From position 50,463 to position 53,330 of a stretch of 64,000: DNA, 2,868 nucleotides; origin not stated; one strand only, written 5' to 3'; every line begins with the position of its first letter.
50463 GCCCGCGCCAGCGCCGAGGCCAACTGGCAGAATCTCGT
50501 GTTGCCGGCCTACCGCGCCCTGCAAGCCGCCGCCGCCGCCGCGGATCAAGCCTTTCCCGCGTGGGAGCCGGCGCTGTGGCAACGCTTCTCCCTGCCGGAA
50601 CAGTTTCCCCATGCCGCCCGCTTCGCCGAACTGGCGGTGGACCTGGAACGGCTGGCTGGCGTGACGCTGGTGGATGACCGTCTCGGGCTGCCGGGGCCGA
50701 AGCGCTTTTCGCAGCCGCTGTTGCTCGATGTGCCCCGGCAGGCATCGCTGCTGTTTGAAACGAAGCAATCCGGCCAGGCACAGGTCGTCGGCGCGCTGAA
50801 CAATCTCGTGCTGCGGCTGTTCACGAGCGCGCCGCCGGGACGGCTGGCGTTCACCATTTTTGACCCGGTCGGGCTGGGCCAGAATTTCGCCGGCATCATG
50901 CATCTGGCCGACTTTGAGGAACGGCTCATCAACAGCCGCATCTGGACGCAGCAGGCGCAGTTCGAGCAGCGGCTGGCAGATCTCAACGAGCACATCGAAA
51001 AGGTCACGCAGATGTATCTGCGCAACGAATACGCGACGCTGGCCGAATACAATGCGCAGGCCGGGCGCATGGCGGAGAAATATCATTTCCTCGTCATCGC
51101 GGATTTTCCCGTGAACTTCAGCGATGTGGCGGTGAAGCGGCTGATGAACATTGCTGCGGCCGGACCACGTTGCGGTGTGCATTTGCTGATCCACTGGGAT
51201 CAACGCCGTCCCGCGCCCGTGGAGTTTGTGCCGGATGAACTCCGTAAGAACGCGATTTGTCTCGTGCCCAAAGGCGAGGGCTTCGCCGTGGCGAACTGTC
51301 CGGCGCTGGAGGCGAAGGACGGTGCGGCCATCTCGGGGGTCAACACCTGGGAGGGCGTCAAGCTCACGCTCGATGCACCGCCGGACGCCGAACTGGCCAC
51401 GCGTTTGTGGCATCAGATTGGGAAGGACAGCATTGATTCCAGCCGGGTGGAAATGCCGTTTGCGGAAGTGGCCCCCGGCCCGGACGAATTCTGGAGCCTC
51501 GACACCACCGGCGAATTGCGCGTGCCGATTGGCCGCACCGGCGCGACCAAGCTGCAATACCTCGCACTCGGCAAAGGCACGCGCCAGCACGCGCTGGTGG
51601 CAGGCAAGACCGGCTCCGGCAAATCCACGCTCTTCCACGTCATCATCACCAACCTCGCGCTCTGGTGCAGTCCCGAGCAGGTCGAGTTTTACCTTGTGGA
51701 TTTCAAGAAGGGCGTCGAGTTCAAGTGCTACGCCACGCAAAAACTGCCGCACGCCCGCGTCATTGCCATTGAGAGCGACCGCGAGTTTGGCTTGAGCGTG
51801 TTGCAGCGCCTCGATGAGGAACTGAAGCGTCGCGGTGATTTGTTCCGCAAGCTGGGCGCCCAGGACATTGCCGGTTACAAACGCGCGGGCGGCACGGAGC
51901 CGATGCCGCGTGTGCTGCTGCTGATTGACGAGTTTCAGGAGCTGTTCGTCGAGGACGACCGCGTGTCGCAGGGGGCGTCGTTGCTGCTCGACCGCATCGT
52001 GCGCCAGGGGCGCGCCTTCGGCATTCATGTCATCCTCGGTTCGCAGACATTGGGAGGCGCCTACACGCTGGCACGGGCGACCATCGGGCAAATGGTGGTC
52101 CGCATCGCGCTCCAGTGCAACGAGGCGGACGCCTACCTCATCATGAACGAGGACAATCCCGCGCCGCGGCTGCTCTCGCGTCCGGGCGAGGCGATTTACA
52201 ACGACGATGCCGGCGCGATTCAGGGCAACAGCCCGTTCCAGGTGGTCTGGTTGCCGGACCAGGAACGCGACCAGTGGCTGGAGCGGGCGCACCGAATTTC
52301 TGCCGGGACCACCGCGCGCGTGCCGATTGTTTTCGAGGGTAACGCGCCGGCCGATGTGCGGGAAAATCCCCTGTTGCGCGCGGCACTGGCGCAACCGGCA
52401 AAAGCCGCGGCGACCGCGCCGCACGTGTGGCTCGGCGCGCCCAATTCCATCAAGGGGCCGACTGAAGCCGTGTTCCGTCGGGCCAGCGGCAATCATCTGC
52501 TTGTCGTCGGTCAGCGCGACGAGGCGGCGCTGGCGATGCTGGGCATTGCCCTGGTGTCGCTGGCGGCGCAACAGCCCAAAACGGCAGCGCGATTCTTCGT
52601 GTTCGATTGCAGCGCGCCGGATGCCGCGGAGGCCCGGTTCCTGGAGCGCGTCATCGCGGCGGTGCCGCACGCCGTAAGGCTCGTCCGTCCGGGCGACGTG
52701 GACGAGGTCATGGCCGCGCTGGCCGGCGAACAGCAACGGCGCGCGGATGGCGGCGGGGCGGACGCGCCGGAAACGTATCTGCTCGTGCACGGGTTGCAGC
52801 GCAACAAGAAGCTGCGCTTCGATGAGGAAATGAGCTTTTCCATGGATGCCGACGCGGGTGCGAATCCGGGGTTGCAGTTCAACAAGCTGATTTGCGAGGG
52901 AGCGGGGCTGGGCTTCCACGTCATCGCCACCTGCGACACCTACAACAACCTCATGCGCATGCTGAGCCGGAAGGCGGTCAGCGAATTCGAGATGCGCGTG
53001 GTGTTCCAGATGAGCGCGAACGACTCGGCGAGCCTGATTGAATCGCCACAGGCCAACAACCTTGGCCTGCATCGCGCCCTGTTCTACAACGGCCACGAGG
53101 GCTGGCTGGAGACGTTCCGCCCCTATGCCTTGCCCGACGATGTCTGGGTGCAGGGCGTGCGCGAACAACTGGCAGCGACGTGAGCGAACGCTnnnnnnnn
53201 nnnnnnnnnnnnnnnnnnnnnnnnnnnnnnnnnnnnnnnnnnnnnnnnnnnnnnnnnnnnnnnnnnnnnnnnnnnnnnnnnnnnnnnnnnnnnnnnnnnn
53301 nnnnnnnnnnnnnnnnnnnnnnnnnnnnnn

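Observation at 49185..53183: Unusual ATPase layout: only the middle of three FtsK-like modules is catalytic, and coiled coils lie on both sides of the TM pair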

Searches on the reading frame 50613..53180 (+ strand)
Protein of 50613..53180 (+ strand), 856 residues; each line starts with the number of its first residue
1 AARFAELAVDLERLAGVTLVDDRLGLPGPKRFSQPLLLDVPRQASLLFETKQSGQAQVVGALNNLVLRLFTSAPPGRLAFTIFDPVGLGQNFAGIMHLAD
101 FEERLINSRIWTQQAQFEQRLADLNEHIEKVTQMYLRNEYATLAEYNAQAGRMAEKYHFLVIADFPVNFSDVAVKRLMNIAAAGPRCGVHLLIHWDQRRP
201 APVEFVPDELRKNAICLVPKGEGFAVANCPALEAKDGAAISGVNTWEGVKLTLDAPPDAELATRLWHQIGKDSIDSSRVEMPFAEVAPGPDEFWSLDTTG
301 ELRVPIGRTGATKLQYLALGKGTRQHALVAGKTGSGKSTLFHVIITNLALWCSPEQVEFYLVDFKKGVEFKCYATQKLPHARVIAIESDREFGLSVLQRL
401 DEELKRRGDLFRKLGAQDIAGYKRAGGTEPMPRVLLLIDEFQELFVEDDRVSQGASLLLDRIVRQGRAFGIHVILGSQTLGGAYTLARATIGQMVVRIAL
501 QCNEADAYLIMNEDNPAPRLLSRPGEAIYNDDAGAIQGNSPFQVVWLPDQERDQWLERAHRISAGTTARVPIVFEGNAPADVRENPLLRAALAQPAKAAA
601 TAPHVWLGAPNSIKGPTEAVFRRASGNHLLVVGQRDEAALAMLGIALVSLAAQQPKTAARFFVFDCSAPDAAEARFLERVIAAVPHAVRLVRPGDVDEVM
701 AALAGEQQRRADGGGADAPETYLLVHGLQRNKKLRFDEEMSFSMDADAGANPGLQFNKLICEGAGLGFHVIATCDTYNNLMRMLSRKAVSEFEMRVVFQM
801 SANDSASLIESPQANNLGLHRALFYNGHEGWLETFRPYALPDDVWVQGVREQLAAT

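Call 30: predict_structure(alignment_id=A2)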
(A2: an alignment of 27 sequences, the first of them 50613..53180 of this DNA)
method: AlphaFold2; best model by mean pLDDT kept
length: 856 residues; sequences in the alignment: 27
mean_pLDDT: 53.7   pTM: 0.39
mean pLDDT of the five models: 53.7, 51.6, 50.1, 47.9, 43.1
residues with pLDDT >= 90: 51; 70-90: 177; 50-70: 231; < 50: 397
segments of 3 or more residues with pLDDT < 50: 1-9, 19-21, 31-58, 150-157, 197-201, 205-288, 292-340, 345-353, 366-388, 415-430, 479-553, 566-580, 609-616, 797-838
pLDDT, mean of each block of 10 residues (from residue 1): 37 51 50 37 35 45 56 59 56 51 55 71 76 62 52 47 54 72 63 52 45 29 32 32 29 37 36 26 39 37 30 30 38 42 46 52 47 36 43 70 70 45 37 61 57 67 60 53 32 28 26 24 22 24 29 52 47 32 66 77 64 44 66 67 85 88 86 83 91 91 90 76 90 88 77 92 87 79 83 56 29 30 25 36 80 78
secondary structure, 60 per line:
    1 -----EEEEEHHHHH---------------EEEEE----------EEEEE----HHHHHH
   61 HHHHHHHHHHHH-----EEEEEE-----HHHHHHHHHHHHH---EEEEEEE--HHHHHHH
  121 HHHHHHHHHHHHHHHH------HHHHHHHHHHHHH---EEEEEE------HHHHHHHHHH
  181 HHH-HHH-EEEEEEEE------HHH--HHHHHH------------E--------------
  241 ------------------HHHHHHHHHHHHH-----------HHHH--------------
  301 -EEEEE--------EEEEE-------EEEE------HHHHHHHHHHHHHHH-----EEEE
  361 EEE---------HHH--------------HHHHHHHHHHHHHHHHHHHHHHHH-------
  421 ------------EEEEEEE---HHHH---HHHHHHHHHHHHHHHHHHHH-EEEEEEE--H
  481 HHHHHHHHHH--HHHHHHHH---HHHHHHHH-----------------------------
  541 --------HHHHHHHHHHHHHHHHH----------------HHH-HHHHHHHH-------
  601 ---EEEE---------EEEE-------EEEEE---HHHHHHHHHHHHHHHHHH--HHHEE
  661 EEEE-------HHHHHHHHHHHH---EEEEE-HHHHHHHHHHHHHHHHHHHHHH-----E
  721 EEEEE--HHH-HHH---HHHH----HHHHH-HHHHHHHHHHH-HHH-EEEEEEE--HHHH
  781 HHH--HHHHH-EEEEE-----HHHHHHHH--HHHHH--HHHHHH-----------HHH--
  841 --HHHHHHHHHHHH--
elements in order (helices of 4 or more, strands of 3 or more residues): E6-10 H11-15 E31-35 E46-50 H55-72 E78-83 H89-101 E105-111 H114-136 H143-155 E159-164 H171-183 E189-196 H208-213 H259-271 H283-286 E302-306 E315-319 E327-330 H337-351 E357-363 H390-413 E433-439 H443-446 H450-469 E471-477 H480-490 H493-500 H504-511 H549-565 H586-593 E604-607 E617-620 E628-632 H636-653 E659-664 H672-683 E687-691 H693-714 E720-725 H738-741 H746-750 H752-762 E768-774 H777-783 H786-790 E792-796 H802-809 H812-816 H819-824 H843-854
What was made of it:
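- Tried and rejected: The first AlphaFold2 run used 27 close homologs and gave a poor model (pLDDT 53.7; call 30).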

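Call 32: find_homologous_proteins(query=window:50613-53180:+)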
Query window:50613-53180:+ (856 aa): 8000 proteins with E <= 0.001 among 8000 candidates; the best 120 are listed.
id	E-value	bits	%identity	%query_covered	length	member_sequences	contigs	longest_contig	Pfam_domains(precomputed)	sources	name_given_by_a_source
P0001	0.0e+0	1942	100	100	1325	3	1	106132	PF01580.25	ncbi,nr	ncbi:MAG TPA: FtsK/SpoIIIE domain-containing protein [Verrucomicrobiae bacterium]|nr:FtsK/SpoIIIE do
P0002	0.0e+0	1732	88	100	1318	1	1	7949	PF01580.25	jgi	jgi:S-DNA-T family DNA segregation ATPase FtsK/SpoIIIE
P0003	0.0e+0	1671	86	100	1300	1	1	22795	PF01580.25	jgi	-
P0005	0.0e+0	1666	84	100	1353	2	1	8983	PF01580.25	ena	-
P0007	0.0e+0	1665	83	100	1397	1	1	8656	PF01580.25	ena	-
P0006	0.0e+0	1650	85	100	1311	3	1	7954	PF01580.25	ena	-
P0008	0.0e+0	1644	86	100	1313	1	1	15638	PF01580.25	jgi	jgi:hypothetical protein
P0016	0.0e+0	1641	85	99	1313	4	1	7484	PF01580.25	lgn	-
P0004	0.0e+0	1634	85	100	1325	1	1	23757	PF01580.25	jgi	jgi:DNA segregation ATPase FtsK/SpoIIIE, S-DNA-T family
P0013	0.0e+0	1631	83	100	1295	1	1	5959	PF01580.25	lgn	-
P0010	0.0e+0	1630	83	100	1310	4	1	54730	PF01580.25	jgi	jgi:S-DNA-T family DNA segregation ATPase FtsK/SpoIIIE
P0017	0.0e+0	1629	83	100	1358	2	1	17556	PF01580.25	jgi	-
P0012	0.0e+0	1624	84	100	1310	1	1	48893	PF01580.25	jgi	-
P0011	0.0e+0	1623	83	100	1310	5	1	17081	PF01580.25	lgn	-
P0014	0.0e+0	1621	79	100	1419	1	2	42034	PF01580.25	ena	-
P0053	0.0e+0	1617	86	96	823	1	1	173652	PF01580.25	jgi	-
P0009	0.0e+0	1614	84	100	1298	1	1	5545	PF01580.25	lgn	-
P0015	0.0e+0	1612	82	100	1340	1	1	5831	PF01580.25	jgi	jgi:S-DNA-T family DNA segregation ATPase FtsK/SpoIIIE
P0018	0.0e+0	1595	81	99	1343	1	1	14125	PF01580.25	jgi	jgi:hypothetical protein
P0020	0.0e+0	1588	82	99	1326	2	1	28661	PF01580.25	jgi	-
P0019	0.0e+0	1577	79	100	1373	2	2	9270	PF01580.25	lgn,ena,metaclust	metaclust:\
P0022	0.0e+0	1576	80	100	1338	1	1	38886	PF05729.19,PF01580.25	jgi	jgi:hypothetical protein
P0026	0.0e+0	1569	82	99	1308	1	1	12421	PF01580.25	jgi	jgi:hypothetical protein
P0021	0.0e+0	1549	79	100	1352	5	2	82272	PF01580.25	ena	-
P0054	0.0e+0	1549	81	99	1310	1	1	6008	PF01580.25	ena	-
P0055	0.0e+0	1547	80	100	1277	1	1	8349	PF01580.25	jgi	-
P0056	0.0e+0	1547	80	100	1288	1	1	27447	PF01580.25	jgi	-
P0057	0.0e+0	1545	80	100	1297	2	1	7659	PF01580.25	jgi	-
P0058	0.0e+0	1544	80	100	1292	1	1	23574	PF01580.25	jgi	jgi:DNA segregation ATPase FtsK/SpoIIIE, S-DNA-T family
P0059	0.0e+0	1542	80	100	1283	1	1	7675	PF01580.25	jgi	jgi:hypothetical protein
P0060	0.0e+0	1541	80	100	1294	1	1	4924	PF01580.25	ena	-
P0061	0.0e+0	1540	80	100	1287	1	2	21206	PF01580.25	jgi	-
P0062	0.0e+0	1530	78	100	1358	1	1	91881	PF01580.25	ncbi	-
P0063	0.0e+0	1529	80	100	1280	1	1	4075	PF01580.25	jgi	jgi:hypothetical protein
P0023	0.0e+0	1529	80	100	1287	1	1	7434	PF13401.13,PF01580.25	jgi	jgi:DNA segregation ATPase FtsK/SpoIIIE, S-DNA-T family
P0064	0.0e+0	1529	78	100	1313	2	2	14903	PF01580.25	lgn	-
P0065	0.0e+0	1527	79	100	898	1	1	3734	PF13401.13,PF01580.25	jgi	jgi:DNA segregation ATPase FtsK/SpoIIIE-like protein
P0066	0.0e+0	1524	79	99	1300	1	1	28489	PF13401.13,PF01580.25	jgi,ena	-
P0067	0.0e+0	1523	77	100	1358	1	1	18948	PF01580.25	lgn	-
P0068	0.0e+0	1521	78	100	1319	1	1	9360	PF01580.25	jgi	jgi:DNA segregation ATPase FtsK/SpoIIIE, S-DNA-T family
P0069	0.0e+0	1519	78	100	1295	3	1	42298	PF01580.25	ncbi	-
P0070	0.0e+0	1519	78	100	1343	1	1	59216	PF01580.25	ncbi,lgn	-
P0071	0.0e+0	1517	80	98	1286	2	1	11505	PF01580.25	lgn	-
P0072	0.0e+0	1516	78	100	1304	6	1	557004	PF01580.25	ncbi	ncbi:MAG: FtsK/SpoIIIE domain-containing protein [Verrucomicrobiota bacterium]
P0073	0.0e+0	1516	77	100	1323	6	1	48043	PF13401.13,PF01580.25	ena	-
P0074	0.0e+0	1516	79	100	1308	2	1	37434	PF01580.25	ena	-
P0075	0.0e+0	1513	76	100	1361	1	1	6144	PF01580.25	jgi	-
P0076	0.0e+0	1512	78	100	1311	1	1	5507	PF01580.25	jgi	jgi:hypothetical protein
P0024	0.0e+0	1510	77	99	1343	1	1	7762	PF13401.13,PF01580.25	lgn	-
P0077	0.0e+0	1509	76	100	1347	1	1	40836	PF01580.25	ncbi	-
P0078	0.0e+0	1507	78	100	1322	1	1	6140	PF01580.25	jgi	jgi:hypothetical protein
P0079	0.0e+0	1506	77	100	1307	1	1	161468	PF01580.25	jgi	jgi:S-DNA-T family DNA segregation ATPase FtsK/SpoIIIE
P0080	0.0e+0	1505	78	100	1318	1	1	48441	PF01580.25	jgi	jgi:DNA segregation ATPase FtsK/SpoIIIE, S-DNA-T family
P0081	0.0e+0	1504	78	100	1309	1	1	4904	PF01580.25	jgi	-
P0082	0.0e+0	1504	77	100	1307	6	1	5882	PF01580.25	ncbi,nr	ncbi:MAG: ATP-binding protein [Verrucomicrobia bacterium]|nr:ATP-binding protein [Verrucomicrobiota 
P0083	0.0e+0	1501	78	100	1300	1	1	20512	PF01580.25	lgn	-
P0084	0.0e+0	1500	78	100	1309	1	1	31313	PF01580.25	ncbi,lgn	-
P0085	0.0e+0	1499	77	100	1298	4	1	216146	PF01580.25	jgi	jgi:S-DNA-T family DNA segregation ATPase FtsK/SpoIIIE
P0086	0.0e+0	1499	77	100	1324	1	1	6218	PF01580.25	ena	-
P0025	0.0e+0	1498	76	100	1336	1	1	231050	PF01580.25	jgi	jgi:S-DNA-T family DNA segregation ATPase FtsK/SpoIIIE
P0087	0.0e+0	1497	78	100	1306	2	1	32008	PF01580.25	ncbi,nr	ncbi:MAG TPA: FtsK/SpoIIIE domain-containing protein [Verrucomicrobiae bacterium]|nr:FtsK/SpoIIIE do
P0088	0.0e+0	1496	76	100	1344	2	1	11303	PF01580.25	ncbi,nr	ncbi:MAG TPA: FtsK/SpoIIIE domain-containing protein [Verrucomicrobiota bacterium]|nr:FtsK/SpoIIIE d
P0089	0.0e+0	1495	77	100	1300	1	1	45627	PF01580.25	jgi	jgi:hypothetical protein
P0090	0.0e+0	1495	78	99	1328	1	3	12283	PF01580.25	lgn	-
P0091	0.0e+0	1495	76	100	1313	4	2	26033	PF01580.25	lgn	-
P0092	0.0e+0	1494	78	100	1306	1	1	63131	PF01580.25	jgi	-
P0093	0.0e+0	1493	78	99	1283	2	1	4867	PF01580.25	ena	-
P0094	0.0e+0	1493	76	100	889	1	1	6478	PF01580.25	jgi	jgi:hypothetical protein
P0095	0.0e+0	1493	77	100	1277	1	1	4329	PF01580.25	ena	-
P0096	0.0e+0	1492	76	100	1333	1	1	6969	PF01580.25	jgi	-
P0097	0.0e+0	1491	77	99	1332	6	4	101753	PF01580.25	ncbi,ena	-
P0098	0.0e+0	1489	75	100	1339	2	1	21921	PF01580.25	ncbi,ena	-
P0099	0.0e+0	1489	77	100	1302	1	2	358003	PF01580.25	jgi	-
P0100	0.0e+0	1488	77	100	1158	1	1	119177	PF01580.25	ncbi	ncbi:MAG: FtsK/SpoIIIE domain-containing protein [Verrucomicrobiota bacterium]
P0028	0.0e+0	1488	75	100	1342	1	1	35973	PF01580.25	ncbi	-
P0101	0.0e+0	1488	74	100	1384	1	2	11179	PF01580.25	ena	-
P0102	0.0e+0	1487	77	100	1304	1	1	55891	PF13401.13,PF01580.25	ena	-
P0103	0.0e+0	1487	76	100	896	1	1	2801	PF13401.13,PF01580.25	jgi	jgi:hypothetical protein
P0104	0.0e+0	1486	77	100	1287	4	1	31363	PF01580.25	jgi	jgi:S-DNA-T family DNA segregation ATPase FtsK/SpoIIIE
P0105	0.0e+0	1486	77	100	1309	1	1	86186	PF13401.13,PF01580.25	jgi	-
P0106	0.0e+0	1485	77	100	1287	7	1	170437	PF01580.25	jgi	jgi:S-DNA-T family DNA segregation ATPase FtsK/SpoIIIE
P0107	0.0e+0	1483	75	100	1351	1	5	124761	PF01580.25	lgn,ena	-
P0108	0.0e+0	1483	76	100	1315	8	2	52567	PF01580.25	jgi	jgi:S-DNA-T family DNA segregation ATPase FtsK/SpoIIIE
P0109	0.0e+0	1482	76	100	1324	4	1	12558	PF01580.25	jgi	jgi:hypothetical protein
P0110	0.0e+0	1480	78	98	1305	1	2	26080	PF01580.25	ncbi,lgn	-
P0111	0.0e+0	1479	76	100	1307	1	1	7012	PF01580.25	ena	-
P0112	0.0e+0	1478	77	100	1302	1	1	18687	PF01580.25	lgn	-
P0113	0.0e+0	1478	76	100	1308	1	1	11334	PF01580.25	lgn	-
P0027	0.0e+0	1477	77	100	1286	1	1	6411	PF01580.25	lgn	-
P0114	0.0e+0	1477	77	100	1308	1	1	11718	PF01580.25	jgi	jgi:DNA segregation ATPase FtsK/SpoIIIE, S-DNA-T family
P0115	0.0e+0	1476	77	100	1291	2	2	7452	PF13401.13,PF01580.25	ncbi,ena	-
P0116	0.0e+0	1476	77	100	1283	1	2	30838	PF01580.25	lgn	-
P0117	0.0e+0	1475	75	100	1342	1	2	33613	PF01580.25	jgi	jgi:hypothetical protein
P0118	0.0e+0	1474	76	100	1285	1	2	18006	PF01580.25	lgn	-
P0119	0.0e+0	1474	77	100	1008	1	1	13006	PF13401.13,PF01580.25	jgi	jgi:S-DNA-T family DNA segregation ATPase FtsK/SpoIIIE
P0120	0.0e+0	1474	76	100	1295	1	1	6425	PF13401.13,PF01580.25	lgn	-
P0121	0.0e+0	1471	76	100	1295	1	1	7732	PF01580.25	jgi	jgi:DNA segregation ATPase FtsK/SpoIIIE, S-DNA-T family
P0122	0.0e+0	1470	77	99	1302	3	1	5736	PF01580.25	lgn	-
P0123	0.0e+0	1469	74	99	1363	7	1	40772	PF01580.25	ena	-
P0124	0.0e+0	1467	76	100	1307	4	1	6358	PF01580.25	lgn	-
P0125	0.0e+0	1467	77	100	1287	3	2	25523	PF01580.25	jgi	jgi:S-DNA-T family DNA segregation ATPase FtsK/SpoIIIE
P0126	0.0e+0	1466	76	99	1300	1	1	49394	PF01580.25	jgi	jgi:S-DNA-T family DNA segregation ATPase FtsK/SpoIIIE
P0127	0.0e+0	1466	77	99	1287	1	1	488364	PF01580.25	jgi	jgi:S-DNA-T family DNA segregation ATPase FtsK/SpoIIIE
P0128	0.0e+0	1465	75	100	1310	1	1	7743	PF01580.25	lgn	-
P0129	0.0e+0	1462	76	100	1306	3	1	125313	PF01580.25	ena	-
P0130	0.0e+0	1461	76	100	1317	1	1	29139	PF01580.25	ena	-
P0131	0.0e+0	1461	76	100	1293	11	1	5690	PF13401.13,PF01580.25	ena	-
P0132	0.0e+0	1460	76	100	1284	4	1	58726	PF13401.13,PF01580.25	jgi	-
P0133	0.0e+0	1460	75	100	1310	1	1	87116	PF01580.25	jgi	jgi:S-DNA-T family DNA segregation ATPase FtsK/SpoIIIE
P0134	0.0e+0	1459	75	100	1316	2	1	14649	PF01580.25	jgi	-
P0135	0.0e+0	1459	73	100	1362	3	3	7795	PF01580.25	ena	-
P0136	0.0e+0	1456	75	100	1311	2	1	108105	PF01580.25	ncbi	-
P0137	0.0e+0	1453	75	100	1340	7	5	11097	PF01580.25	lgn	-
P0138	0.0e+0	1444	76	99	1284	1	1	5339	PF01580.25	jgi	jgi:hypothetical protein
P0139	0.0e+0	1444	76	96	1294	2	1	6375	PF01580.25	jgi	-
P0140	0.0e+0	1442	73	100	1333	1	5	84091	PF01580.25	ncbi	-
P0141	0.0e+0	1441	76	99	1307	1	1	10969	PF01580.25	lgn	-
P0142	0.0e+0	1438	74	100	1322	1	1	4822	PF13401.13,PF01580.25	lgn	-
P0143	0.0e+0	1437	75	99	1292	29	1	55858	PF01580.25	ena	-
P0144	0.0e+0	1437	75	100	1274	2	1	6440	PF01580.25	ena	-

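Call 61: predict_structure(alignment_id=A4)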
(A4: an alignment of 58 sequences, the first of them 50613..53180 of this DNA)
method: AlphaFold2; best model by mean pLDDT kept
length: 856 residues; sequences in the alignment: 58
mean_pLDDT: 91.1   pTM: 0.85
mean pLDDT of the five models: 91.1, 89.0, 88.8, 88.5, 85.1
residues with pLDDT >= 90: 647; 70-90: 172; 50-70: 23; < 50: 14
segments of 3 or more residues with pLDDT < 50: 232-235, 237-244
pLDDT, mean of each block of 10 residues (from residue 1): 92 79 76 92 93 90 95 92 94 90 86 96 94 87 94 93 97 96 95 96 92 92 78 45 61 94 94 88 95 95 95 95 95 93 98 97 85 94 92 95 96 96 94 96 91 94 94 94 74 94 87 87 92 92 96 95 85 88 94 90 95 93 87 96 98 95 94 92 96 95 96 87 97 86 59 95 94 98 96 96 95 90 94 95 96 91
secondary structure, 60 per line:
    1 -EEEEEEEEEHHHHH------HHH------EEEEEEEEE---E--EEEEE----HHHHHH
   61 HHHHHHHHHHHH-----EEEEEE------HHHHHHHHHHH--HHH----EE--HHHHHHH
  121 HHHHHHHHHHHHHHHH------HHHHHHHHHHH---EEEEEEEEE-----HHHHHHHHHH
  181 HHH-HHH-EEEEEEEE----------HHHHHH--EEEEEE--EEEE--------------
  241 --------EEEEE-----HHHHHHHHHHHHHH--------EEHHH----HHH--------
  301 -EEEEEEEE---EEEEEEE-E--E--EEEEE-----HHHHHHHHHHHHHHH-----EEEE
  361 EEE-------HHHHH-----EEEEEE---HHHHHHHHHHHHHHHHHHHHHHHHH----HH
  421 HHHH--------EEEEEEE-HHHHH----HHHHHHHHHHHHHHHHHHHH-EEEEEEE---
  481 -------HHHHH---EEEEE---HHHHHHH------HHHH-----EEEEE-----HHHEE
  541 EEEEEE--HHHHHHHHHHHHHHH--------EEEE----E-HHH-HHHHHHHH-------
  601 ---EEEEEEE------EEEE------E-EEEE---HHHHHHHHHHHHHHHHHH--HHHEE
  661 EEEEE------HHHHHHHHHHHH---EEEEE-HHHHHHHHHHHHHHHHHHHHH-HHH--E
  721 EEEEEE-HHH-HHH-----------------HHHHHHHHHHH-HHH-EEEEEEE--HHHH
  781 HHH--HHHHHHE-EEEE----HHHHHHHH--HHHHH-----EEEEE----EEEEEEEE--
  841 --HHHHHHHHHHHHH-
elements in order (helices of 4 or more, strands of 3 or more residues): E2-10 H11-15 E31-39 E46-50 H55-72 E78-83 H90-100 H114-136 H143-153 E157-165 H171-183 E189-196 H207-212 E215-220 E223-226 E249-253 H259-272 E302-309 E313-319 E327-331 H337-351 E357-363 H371-375 E381-386 H390-414 H419-424 E433-439 H441-445 H450-469 E471-477 H488-492 E496-500 H504-510 H517-520 E526-530 E539-546 H549-563 E572-575 H586-593 E604-610 E617-620 E629-632 H636-653 E659-665 H672-683 E687-691 H693-713 E720-726 H752-762 E768-774 H777-783 H786-791 E794-797 H802-809 H812-816 E822-826 E831-838 H843-855
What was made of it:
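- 50652..51479 (+): Module 1 (aa 490-765): degenerate FtsK-like P-loop fold, with no GK[ST] and no catalytic Glu. In the AlphaFold2 model, strand 522-526 is followed by a 4-residue loop and helix 531-548 at the P-loop site (call 61).
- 52320..53180 (+): Module 3 (aa 1046-1332): degenerate FtsK-like domain, with P-loop site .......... and Walker B site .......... The AlphaFold2 model is mostly above pLDDT 85 here, with one short low-confidence loop (call 61).
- Checked: The AlphaFold2 model of aa 477-1332 (pLDDT 91.1, pTM 0.85; call 61) shows three strand-helix-strand P-loop-type domains.
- Tried and rejected: It was replaced by a run with 58 more diverse sequences (call 61).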
